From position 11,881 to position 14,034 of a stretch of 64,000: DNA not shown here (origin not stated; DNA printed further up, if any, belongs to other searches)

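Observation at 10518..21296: Reductase-terminated bimodular NRPS apparently co-transcribed with a 7TM histidine kinase and a REC-HD-GYP (c-di-GMP phosphodiesterase) regulator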

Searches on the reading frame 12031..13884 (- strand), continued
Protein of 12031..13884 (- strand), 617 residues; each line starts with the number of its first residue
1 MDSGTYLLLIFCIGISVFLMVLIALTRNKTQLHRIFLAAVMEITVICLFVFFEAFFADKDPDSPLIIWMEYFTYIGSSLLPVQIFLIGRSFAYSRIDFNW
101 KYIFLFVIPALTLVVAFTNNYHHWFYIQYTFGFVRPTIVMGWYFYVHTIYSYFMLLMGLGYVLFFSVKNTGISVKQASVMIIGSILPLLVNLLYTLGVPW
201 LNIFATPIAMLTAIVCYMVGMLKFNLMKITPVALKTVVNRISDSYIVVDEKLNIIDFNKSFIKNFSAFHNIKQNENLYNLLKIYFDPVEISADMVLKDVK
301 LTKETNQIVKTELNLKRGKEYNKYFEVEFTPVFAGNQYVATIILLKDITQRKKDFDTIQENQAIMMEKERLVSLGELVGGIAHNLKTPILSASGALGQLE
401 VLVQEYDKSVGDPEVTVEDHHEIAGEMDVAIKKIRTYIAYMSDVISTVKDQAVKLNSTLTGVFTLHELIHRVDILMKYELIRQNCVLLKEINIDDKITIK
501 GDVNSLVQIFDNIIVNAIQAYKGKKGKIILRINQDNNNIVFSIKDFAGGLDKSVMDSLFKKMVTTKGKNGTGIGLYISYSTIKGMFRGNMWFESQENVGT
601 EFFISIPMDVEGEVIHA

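Call 44: find_related_loci(query=A4, collection=metagenome_contigs, flank=10000)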
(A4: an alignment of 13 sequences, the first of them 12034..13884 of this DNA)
Query A4 (617 aa) in metagenome_contigs; peptide patterns used: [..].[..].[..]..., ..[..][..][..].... (x = any residue, [..] = any of these).
600 stretches matched a pattern (row limit reached: there are more); 359 encode a relative of the query (tblastn E <= 1e-3); the best 80 are kept; 80 distinct loci.
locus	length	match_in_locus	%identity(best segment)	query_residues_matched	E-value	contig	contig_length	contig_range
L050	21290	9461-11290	72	8-617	0e+0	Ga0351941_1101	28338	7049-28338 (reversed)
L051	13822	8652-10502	71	1-617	0e+0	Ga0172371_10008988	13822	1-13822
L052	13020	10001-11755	46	15-608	1e-174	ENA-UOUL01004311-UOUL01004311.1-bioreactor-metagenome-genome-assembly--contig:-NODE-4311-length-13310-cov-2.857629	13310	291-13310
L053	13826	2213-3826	46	70-608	9e-171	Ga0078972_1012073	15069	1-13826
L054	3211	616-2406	44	5-607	3e-172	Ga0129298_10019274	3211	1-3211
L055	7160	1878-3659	45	4-611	2e-163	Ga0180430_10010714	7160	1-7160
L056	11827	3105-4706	46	71-609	9e-159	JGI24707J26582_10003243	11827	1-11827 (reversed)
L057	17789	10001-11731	45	27-608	2e-155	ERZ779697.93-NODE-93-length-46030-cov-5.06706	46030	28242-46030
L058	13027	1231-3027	42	2-607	1e-155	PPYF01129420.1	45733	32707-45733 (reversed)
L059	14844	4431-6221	43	5-607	2e-155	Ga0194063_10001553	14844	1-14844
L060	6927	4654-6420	42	21-613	3e-155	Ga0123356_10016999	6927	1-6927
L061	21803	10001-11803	43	1-608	4e-154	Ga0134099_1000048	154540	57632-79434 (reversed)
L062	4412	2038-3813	44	6-608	1e-157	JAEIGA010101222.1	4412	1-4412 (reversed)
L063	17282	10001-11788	42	6-608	2e-153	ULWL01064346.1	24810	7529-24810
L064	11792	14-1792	43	8-608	4e-153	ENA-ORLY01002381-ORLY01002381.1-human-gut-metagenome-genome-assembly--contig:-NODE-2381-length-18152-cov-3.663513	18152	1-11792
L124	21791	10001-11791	40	13-609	5e-137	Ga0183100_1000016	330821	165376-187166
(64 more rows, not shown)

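Call 72: find_homologous_proteins(query=A4, max_evalue=1e-60)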
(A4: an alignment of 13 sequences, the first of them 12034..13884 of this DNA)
Query A4 (13 sequences) (617 aa, profile of the alignment): 3845 proteins with E <= 1e-60 among 8000 candidates; the best 120 are listed.
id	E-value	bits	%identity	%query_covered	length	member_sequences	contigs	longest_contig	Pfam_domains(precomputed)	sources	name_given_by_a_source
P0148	6.3e-296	1001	48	94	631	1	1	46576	PF02518.32,PF16927.12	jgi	jgi:two-component system sensor histidine kinase HupT/HoxJ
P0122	1.4e-289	980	81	100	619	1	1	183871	PF13426.14,PF02518.32,PF16927.12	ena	-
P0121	1.2e-287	974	100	100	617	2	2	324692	PF02518.32,PF16927.12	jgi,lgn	jgi:two-component system sensor histidine kinase HupT/HoxJ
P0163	1.6e-285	967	47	94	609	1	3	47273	PF02518.32,PF16927.12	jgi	jgi:signal transduction histidine kinase/heme/copper-type cytochrome/quinol oxidase subunit 4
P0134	4.4e-285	965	50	98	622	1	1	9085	PF02518.32,PF00512.32,PF16927.12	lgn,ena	-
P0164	5.3e-285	965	47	94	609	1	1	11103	PF08448.17,PF02518.32,PF16927.12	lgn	-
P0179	1.0e-283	961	45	94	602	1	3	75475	PF02518.32,PF00512.32,PF16927.12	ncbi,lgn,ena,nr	ncbi:MAG: hypothetical protein J6A29_02415 [Clostridia bacterium]|nr:hypothetical protein [Clostridi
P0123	1.5e-281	954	80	100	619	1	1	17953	PF02518.32,PF16927.12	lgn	-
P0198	3.3e-281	952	45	94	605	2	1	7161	PF02518.32,PF00512.32,PF16927.12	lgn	-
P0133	1.2e-279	947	68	100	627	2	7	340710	PF13426.14,PF08448.17,PF02518.32,PF16927.12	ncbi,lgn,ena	-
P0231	2.4e-279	946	46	94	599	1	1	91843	PF02518.32,PF00512.32,PF16927.12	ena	-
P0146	2.8e-279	946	45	99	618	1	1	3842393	PF02518.32,PF16927.12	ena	-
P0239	8.1e-278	941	45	99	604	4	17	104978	PF13426.14,PF02518.32,PF00512.32,PF16927.12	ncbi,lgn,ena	-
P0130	3.3e-277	939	69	100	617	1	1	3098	PF13426.14,PF02518.32,PF16927.12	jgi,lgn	jgi:Histidine kinase-, DNA gyrase B-, and HSP90-like ATPase.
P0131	4.4e-277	939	69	100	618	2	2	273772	PF13426.14,PF02518.32,PF16927.12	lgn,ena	-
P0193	3.3e-276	936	45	98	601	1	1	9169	PF02518.32,PF00512.32,PF16927.12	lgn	-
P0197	3.5e-276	936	44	98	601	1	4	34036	PF02518.32,PF00512.32,PF16927.12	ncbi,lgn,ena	-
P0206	4.2e-276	936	44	98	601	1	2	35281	PF02518.32,PF00512.32,PF16927.12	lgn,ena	-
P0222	4.6e-276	935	47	88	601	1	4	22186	PF02518.32,PF00512.32,PF16927.12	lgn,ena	-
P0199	5.0e-276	935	48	88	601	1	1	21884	PF02518.32,PF00512.32,PF16927.12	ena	-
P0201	5.5e-276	935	44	98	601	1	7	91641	PF02518.32,PF00512.32,PF16927.12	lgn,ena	-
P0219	6.1e-276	935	48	88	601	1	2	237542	PF02518.32,PF00512.32,PF16927.12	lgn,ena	-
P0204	9.1e-276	934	44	98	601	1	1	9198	PF02518.32,PF00512.32,PF16927.12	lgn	-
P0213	1.3e-275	934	48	88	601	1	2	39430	PF02518.32,PF00512.32,PF16927.12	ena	-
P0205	1.5e-275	934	44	98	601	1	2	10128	PF02518.32,PF00512.32,PF16927.12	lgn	-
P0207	1.6e-275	934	44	98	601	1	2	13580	PF02518.32,PF00512.32,PF16927.12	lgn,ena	-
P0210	1.9e-275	933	44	98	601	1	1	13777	PF02518.32,PF00512.32,PF16927.12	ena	-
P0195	2.2e-275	933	44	98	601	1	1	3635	PF02518.32,PF00512.32,PF16927.12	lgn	-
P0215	2.4e-275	933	44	98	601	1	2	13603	PF02518.32,PF00512.32,PF16927.12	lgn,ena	-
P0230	2.6e-275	933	47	88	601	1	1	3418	PF02518.32,PF00512.32,PF16927.12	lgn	-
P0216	2.6e-275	933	44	98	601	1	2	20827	PF02518.32,PF00512.32,PF16927.12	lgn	-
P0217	3.2e-275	933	44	98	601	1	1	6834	PF02518.32,PF00512.32,PF16927.12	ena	-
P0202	6.1e-275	932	44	98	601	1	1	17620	PF02518.32,PF00512.32,PF16927.12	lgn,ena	-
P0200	6.7e-275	932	44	98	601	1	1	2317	PF02518.32,PF00512.32,PF16927.12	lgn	-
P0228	1.1e-274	931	44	98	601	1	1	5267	PF02518.32,PF00512.32,PF16927.12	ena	-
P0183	2.6e-274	930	45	95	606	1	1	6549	PF02518.32,PF00512.32,PF16927.12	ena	-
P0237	3.2e-274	929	44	98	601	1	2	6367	PF02518.32,PF00512.32,PF16927.12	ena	-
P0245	9.0e-274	928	44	98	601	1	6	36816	PF02518.32,PF00512.32,PF16927.12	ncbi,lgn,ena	-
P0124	1.5e-273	927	77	100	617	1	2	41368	PF08448.17,PF02518.32,PF16927.12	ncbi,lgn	-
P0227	2.0e-273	927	43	94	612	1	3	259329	PF02518.32,PF16927.12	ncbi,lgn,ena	-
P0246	3.2e-273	926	44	98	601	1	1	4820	PF02518.32,PF00512.32,PF16927.12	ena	-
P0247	3.5e-273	926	47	88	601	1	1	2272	PF02518.32,PF00512.32,PF16927.12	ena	-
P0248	2.5e-272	923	43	95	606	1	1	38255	PF02518.32,PF00512.32,PF16927.12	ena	-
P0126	3.4e-272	923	72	100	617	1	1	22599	PF13426.14,PF08448.17,PF02518.32,PF16927.12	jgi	jgi:PAS domain S-box-containing protein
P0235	6.6e-272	922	44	96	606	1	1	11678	PF02518.32,PF00512.32,PF16927.12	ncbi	ncbi:MAG: histidine kinase N-terminal 7TM domain-containing protein [Clostridia bacterium]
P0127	2.3e-271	920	72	100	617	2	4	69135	PF13426.14,PF08448.17,PF02518.32,PF16927.12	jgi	jgi:signal transduction histidine kinase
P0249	7.2e-271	918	44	98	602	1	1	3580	PF02518.32,PF00512.32,PF16927.12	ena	-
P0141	7.6e-271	918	46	94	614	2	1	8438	PF02518.32,PF16927.12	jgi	-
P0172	7.3e-270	915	45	94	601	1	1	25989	PF02518.32,PF00512.32,PF16927.12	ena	-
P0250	1.0e-269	914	43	98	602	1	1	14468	PF02518.32,PF00512.32,PF16927.12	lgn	-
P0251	1.1e-269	914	44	98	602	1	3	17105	PF02518.32,PF00512.32,PF16927.12,PF00989.32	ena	-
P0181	1.6e-269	914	44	98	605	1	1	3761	PF02518.32,PF00512.32,PF16927.12,PF00989.32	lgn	-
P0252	1.8e-269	914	43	98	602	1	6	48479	PF02518.32,PF00512.32,PF16927.12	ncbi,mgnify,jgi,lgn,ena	mgnify:FL=1|jgi:two-component system sensor histidine kinase HupT/HoxJ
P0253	1.8e-269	914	43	98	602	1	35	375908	PF02518.32,PF00512.32,PF16927.12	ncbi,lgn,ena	-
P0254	2.8e-269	913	43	98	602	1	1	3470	PF02518.32,PF00512.32,PF16927.12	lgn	-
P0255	2.9e-269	913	43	98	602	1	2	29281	PF02518.32,PF00512.32,PF16927.12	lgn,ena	-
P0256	3.9e-269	913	44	98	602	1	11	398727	PF02518.32,PF00512.32,PF16927.12,PF00989.32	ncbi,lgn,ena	-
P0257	4.1e-269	912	43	98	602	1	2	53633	PF02518.32,PF00512.32,PF16927.12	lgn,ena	-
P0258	4.3e-269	912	43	98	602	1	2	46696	PF02518.32,PF00512.32,PF16927.12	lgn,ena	-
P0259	5.0e-269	912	43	98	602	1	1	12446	PF02518.32,PF00512.32,PF16927.12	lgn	-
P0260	6.4e-269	912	43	98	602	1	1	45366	PF02518.32,PF00512.32,PF16927.12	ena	-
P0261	6.8e-269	912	43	98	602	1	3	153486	PF02518.32,PF00512.32,PF16927.12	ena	-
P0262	8.0e-269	912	44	98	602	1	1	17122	PF02518.32,PF00512.32,PF16927.12,PF00989.32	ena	-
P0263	1.3e-268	911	43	98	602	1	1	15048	PF02518.32,PF00512.32,PF16927.12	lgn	-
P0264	1.7e-268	910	43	98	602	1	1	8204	PF02518.32,PF00512.32,PF16927.12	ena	-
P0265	2.0e-268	910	43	95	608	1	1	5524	PF02518.32,PF00512.32,PF16927.12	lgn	-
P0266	2.2e-268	910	43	95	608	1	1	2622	PF13426.14,PF02518.32,PF00512.32,PF16927.12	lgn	-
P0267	2.5e-268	910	43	98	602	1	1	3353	PF02518.32,PF00512.32,PF16927.12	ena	-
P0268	2.6e-268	910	43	97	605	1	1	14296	PF13426.14,PF02518.32,PF16927.12,PF00989.32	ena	-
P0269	2.8e-268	910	44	98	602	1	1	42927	PF02518.32,PF00512.32,PF16927.12,PF00989.32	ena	-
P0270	3.4e-268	909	42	95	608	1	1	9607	PF02518.32,PF00512.32,PF16927.12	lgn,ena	-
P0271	3.6e-268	909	42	95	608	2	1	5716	PF13426.14,PF02518.32,PF00512.32,PF16927.12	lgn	-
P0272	7.2e-268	908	42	95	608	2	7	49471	PF13426.14,PF02518.32,PF00512.32,PF16927.12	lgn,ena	-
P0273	1.2e-267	908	43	95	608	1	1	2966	PF13426.14,PF02518.32,PF00512.32,PF16927.12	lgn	-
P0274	1.8e-267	907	43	94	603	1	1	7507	PF02518.32,PF00512.32,PF16927.12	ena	-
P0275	2.0e-267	907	42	95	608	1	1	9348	PF02518.32,PF00512.32,PF16927.12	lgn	-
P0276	2.1e-267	907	41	95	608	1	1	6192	PF13426.14,PF02518.32,PF00512.32,PF16927.12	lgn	-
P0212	2.8e-267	906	43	96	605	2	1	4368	PF02518.32,PF00512.32,PF16927.12,PF00989.32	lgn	-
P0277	3.1e-267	906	42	95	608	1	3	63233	PF02518.32,PF00512.32,PF16927.12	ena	-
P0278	6.3e-267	905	43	96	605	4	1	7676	PF13426.14,PF02518.32,PF16927.12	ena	-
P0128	6.4e-267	905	70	100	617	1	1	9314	PF13426.14,PF08448.17,PF02518.32,PF16927.12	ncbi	-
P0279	9.0e-267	905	42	94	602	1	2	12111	PF02518.32,PF00512.32,PF16927.12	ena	-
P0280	1.7e-266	904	45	88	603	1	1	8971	PF02518.32,PF00512.32,PF16927.12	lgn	-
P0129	3.3e-266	903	71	100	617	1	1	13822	PF13426.14,PF08448.17,PF02518.32,PF16927.12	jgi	-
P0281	3.5e-266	903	43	97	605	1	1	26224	PF13426.14,PF02518.32,PF00512.32,PF16927.12,PF00989.32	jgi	-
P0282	4.2e-266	903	42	96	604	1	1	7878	PF02518.32,PF00512.32,PF16927.12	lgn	-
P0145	4.3e-266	903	46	96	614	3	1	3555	PF02518.32,PF16927.12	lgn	-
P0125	4.5e-266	902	73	100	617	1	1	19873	PF13426.14,PF08448.17,PF02518.32,PF16927.12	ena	-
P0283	4.8e-266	902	41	95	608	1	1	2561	PF02518.32,PF00512.32,PF16927.12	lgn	-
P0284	5.0e-266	902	41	95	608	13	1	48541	PF13426.14,PF02518.32,PF00512.32,PF16927.12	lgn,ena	-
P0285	1.3e-265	901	43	98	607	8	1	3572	PF13426.14,PF08448.17,PF02518.32,PF00512.32,PF16927.12,PF00989.32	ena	-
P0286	1.4e-265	901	43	97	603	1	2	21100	PF02518.32,PF00512.32,PF16927.12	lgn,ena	-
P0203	1.5e-265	901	46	98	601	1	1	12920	PF02518.32,PF00512.32,PF16927.12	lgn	-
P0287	1.6e-265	901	41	95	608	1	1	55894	PF13426.14,PF02518.32,PF00512.32,PF16927.12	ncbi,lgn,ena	-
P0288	4.8e-265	899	43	97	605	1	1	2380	PF13426.14,PF08448.17,PF02518.32,PF16927.12,PF00989.32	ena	-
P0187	7.3e-265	898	44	95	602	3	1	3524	PF13426.14,PF08448.17,PF02518.32,PF00512.32,PF16927.12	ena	-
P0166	1.2e-264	898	44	97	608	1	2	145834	PF02518.32,PF16927.12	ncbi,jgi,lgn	ncbi:MAG: histidine kinase N-terminal 7TM domain-containing protein [Christensenellales bacterium]|j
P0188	1.6e-264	897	44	98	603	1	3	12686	PF13426.14,PF02518.32,PF00512.32,PF16927.12,PF00989.32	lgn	-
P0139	2.6e-264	897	45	99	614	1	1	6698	PF02518.32,PF16927.12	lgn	-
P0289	3.0e-264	896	42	97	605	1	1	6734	PF13426.14,PF02518.32,PF00512.32,PF16927.12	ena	-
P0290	6.4e-264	895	43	98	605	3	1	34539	PF13426.14,PF02518.32,PF16927.12,PF00989.32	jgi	-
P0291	6.6e-264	895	43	96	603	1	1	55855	PF02518.32,PF00512.32,PF16927.12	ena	-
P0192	1.4e-263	894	43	99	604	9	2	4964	PF02518.32,PF16927.12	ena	-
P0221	1.6e-263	894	44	99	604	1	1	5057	PF02518.32,PF00512.32,PF16927.12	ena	-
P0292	2.1e-263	894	43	95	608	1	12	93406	PF02518.32,PF00512.32,PF16927.12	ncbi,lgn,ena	-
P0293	6.0e-263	892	41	99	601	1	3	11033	PF02518.32,PF00512.32,PF16927.12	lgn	-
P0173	9.4e-263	891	44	98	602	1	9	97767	PF02518.32,PF00512.32,PF16927.12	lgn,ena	-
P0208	1.1e-262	891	43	96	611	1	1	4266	PF02518.32,PF16927.12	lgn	-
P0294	1.5e-262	891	43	99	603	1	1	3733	PF13426.14,PF02518.32,PF16927.12,PF00989.32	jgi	-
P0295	2.1e-262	890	44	96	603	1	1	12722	PF02518.32,PF00512.32,PF16927.12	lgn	-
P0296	2.7e-262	890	42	96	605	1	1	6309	PF02518.32,PF16927.12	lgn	-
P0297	2.8e-262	890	42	95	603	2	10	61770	PF02518.32,PF00512.32,PF16927.12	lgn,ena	-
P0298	2.8e-262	890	42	94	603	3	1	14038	PF02518.32,PF00512.32,PF16927.12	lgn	-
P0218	3.0e-262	890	43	98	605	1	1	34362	PF02518.32,PF00512.32,PF16927.12,PF14501.13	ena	-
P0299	3.2e-262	890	41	98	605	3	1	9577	PF02518.32,PF00512.32,PF16927.12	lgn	-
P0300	3.7e-262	890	42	91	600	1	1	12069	PF13426.14,PF02518.32,PF16927.12,PF00989.32,PF14501.13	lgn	-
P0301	3.9e-262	889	44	96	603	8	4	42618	PF02518.32,PF00512.32,PF16927.12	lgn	-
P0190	4.0e-262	889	44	96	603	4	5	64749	PF02518.32,PF00512.32,PF16927.12,PF14501.13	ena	-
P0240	7.0e-262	889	44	97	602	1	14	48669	PF13426.14,PF02518.32,PF00512.32,PF16927.12,PF00989.32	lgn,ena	-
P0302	9.1e-262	888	42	96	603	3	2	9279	PF02518.32,PF00512.32,PF16927.12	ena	-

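Call 73: list_cluster_members(proteins=[P0253, P0256, P0252, P0292, P0245, P0197, P0287, P0227, P0169, P0161])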
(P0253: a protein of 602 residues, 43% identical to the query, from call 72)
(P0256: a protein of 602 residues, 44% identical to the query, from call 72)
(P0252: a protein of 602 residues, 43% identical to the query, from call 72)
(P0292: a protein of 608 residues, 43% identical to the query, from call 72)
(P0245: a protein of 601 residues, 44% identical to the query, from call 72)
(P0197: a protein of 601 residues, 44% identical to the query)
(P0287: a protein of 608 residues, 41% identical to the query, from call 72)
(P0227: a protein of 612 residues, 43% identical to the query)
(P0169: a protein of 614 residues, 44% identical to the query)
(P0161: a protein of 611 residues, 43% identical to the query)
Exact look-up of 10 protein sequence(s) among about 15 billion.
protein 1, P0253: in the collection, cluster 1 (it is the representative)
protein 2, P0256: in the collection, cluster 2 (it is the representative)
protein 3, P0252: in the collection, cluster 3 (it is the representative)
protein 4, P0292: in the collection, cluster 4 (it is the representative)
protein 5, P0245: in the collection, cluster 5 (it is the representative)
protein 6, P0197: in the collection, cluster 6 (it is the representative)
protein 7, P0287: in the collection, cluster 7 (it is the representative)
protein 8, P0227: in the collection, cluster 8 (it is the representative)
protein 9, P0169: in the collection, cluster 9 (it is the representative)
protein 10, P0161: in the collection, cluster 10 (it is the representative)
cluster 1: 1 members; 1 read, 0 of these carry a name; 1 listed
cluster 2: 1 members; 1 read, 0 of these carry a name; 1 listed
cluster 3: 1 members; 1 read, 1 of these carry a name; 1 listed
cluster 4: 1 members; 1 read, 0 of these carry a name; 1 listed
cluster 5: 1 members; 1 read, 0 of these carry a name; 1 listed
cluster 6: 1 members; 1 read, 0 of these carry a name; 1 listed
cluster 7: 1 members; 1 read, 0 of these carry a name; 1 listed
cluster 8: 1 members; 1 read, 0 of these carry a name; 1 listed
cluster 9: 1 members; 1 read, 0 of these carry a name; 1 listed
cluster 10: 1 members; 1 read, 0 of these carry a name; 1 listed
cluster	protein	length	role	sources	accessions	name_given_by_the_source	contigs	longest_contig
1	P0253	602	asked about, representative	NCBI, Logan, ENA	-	-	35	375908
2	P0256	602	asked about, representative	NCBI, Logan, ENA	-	-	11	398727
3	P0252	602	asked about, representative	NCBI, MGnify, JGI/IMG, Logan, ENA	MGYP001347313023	FL=1 | two-component system sensor histidine kinase HupT/HoxJ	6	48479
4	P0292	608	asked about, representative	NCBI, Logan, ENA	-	-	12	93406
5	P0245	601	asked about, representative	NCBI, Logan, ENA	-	-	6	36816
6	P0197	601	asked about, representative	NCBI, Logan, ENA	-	-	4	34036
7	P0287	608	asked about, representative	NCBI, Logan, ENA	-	-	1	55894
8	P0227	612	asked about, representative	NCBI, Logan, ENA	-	-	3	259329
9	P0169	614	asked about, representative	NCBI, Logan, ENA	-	-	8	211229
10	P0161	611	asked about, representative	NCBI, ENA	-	-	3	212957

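Call 75: find_encoding_contigs(protein=P0253, flank=10000, max_places=4)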
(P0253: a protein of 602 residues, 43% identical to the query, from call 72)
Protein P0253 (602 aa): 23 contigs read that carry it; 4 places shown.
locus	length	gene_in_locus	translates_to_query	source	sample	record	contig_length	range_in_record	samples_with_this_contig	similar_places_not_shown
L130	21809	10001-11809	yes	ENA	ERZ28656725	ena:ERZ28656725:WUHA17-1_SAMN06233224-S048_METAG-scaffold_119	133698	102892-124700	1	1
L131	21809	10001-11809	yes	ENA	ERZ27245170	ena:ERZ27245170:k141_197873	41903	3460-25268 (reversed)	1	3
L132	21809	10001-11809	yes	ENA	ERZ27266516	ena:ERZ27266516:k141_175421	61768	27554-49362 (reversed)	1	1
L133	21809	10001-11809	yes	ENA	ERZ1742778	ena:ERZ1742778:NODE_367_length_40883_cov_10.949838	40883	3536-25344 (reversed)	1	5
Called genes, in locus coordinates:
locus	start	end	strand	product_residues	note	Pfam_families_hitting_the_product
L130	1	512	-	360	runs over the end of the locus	PF00483:NTP_transferase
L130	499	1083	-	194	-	-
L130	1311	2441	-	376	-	PF00089:Trypsin, PF13365:Trypsin_2, PF13180:PDZ_2, PF00595:PDZ, PF17820:PDZ_6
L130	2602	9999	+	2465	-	PF00668:Condensation, PF00501:AMP-binding, PF00550:PP-binding, PF00668:Condensation, PF00501:AMP-binding, PF13193:AMP-binding_C (weak), PF01370:Epimerase, PF07993:NAD_binding_4, +2 more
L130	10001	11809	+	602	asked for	PF16927:HisKA_7TM, PF00512:HisKA (faint), PF02518:HATPase_c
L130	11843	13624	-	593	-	PF01411:tRNA-synt_2c, PF07973:tRNA_SAD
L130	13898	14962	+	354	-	PF00072:Response_reg, PF13487:HD_5, PF01966:HD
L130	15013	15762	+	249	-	PF06161:DUF975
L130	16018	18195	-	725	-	PF09371:Tex_N, PF22706:Tex_central_region, PF14639:YqgF (weak), PF16921:Tex_YqgF, PF14635:HHH_7, PF12836:HHH_3, PF17674:HHH_9, PF00575:S1, +1 more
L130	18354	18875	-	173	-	-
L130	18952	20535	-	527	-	PF00005:ABC_tran, PF02463:SMC_N (faint), PF13304:AAA_21 (faint), PF12848:ABC_tran_Xtn, PF00005:ABC_tran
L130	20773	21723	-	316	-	PF01544:CorA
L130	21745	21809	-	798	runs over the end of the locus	PF13306:LRR_5, PF02368:Big_2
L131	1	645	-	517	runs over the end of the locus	PF13687:DUF4153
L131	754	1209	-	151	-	PF00583:Acetyltransf_1, PF13673:Acetyltransf_10 (weak), PF13508:Acetyltransf_7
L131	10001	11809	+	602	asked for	PF16927:HisKA_7TM, PF00512:HisKA (faint), PF02518:HATPase_c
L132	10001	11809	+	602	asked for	PF16927:HisKA_7TM, PF00512:HisKA (faint), PF02518:HATPase_c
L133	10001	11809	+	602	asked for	PF16927:HisKA_7TM, PF00512:HisKA (faint), PF02518:HATPase_c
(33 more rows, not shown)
